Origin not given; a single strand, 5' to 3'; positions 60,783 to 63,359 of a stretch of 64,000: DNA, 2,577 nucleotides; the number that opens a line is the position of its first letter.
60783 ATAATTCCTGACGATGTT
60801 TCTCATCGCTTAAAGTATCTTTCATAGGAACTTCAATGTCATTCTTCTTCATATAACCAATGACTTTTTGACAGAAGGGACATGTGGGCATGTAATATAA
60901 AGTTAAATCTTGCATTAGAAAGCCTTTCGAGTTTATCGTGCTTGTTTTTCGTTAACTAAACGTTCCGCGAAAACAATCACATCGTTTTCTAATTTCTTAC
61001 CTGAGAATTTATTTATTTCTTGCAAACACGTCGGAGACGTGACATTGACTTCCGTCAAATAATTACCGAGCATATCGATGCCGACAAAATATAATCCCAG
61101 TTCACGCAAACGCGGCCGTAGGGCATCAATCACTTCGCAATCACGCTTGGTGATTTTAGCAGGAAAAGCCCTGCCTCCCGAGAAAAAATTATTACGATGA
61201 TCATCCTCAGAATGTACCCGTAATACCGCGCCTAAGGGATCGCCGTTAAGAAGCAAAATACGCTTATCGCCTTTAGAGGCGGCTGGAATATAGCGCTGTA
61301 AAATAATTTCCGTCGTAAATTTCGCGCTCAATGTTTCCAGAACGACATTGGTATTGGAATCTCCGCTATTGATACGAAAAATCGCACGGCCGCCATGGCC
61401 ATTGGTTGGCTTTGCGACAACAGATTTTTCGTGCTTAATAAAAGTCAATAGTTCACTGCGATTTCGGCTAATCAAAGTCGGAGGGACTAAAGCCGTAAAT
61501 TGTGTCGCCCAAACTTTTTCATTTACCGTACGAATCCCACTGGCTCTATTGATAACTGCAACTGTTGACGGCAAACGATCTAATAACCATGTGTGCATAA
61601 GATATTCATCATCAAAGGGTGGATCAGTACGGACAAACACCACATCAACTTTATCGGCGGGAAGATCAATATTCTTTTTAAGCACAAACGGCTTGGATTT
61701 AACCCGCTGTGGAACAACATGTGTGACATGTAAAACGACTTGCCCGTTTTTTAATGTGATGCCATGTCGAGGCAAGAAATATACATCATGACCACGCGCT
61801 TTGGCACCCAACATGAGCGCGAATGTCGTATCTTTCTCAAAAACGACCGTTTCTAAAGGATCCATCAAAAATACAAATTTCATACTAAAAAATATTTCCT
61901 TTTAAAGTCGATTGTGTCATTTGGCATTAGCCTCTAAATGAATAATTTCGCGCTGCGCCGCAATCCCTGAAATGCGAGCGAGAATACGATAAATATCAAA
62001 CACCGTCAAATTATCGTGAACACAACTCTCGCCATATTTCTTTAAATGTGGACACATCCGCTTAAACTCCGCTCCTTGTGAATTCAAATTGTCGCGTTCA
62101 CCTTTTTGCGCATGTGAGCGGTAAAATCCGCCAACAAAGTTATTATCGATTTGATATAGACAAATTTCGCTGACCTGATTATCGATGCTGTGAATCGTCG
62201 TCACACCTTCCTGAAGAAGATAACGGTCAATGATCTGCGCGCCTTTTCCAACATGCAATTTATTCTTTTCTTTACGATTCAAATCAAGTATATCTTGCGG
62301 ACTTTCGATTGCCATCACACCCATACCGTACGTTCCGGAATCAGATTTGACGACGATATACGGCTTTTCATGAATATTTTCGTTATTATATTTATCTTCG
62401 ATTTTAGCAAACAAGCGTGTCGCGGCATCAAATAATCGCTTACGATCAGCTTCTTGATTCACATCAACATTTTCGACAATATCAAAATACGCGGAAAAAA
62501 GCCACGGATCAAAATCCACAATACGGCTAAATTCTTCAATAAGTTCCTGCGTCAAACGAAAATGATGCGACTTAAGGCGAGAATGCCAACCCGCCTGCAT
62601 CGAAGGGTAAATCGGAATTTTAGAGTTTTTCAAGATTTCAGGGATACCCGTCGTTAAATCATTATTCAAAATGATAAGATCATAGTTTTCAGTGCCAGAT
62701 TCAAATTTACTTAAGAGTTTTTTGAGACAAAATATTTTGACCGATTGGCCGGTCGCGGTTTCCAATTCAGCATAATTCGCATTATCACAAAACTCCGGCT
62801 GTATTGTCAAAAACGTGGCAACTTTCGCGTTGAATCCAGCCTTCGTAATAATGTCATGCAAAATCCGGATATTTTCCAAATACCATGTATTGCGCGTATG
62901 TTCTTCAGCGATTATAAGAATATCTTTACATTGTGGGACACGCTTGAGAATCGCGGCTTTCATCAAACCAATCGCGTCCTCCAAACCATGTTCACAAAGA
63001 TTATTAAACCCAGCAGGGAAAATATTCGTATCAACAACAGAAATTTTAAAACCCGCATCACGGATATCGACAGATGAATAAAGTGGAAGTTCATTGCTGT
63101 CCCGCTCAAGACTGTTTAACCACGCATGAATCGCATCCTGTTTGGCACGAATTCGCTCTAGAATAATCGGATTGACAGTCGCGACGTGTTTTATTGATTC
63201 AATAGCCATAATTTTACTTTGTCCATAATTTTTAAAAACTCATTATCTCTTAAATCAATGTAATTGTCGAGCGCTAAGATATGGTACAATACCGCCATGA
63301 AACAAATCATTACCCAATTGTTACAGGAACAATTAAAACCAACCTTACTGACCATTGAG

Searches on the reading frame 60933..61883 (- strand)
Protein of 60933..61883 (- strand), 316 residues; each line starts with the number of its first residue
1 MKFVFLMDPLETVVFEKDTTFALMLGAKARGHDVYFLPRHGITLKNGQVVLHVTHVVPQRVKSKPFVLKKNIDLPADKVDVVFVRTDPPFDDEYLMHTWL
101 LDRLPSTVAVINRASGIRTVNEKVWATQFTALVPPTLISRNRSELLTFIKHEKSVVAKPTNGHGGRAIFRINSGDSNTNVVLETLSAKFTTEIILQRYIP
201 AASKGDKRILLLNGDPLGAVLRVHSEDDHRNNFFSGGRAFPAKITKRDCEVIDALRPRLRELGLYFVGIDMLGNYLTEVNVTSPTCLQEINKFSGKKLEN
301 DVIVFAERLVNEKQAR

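Call 79: search_protein_families(library=pfam, proteins=[window:60933-61883:-], max_evalue=0.01)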
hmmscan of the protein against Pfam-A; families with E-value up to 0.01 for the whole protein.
window:60933-61883:- (316 aa): 4 families
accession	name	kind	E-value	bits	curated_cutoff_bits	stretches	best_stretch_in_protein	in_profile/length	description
PF02955.21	GSH-S_ATP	-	3.5e-59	199.6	23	1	122-293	1-173/175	Prokaryotic glutathione synthetase, ATP-grasp domain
PF02951.20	GSH-S_N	-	1.8e-31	109.1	21.3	1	1-118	1-119/119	Prokaryotic glutathione synthetase, N-terminal domain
PF08443.16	RimK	-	9.8e-12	45.3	21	1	133-302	18-184/188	RimK-like ATP-grasp domain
PF14398.11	ATPgrasp_YheCD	-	3.5e-07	30.2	26.8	1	128-178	24-74/255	YheC/D like ATP-grasp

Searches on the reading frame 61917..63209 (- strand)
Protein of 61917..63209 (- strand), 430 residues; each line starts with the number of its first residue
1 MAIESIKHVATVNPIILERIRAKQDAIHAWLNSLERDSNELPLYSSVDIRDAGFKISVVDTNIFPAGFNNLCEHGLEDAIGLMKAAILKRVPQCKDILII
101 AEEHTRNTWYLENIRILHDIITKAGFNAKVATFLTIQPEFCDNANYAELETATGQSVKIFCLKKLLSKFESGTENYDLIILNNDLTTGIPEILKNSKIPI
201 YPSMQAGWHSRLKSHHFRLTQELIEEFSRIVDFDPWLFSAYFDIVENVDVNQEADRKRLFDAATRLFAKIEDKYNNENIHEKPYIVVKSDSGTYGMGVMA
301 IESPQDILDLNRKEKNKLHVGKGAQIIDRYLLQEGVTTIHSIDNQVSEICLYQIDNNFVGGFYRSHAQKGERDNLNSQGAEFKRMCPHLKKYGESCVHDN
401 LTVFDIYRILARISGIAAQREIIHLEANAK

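Call 79: search_protein_families(library=pfam, proteins=[window:61917-63209:-], max_evalue=0.01)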
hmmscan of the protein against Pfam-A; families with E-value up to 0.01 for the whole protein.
window:61917-63209:- (430 aa): 1 family
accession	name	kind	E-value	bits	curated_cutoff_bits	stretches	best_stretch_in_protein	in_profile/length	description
PF08886.16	GshA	-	2.4e-121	405.6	25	1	19-422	3-402/402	Glutamate-cysteine ligase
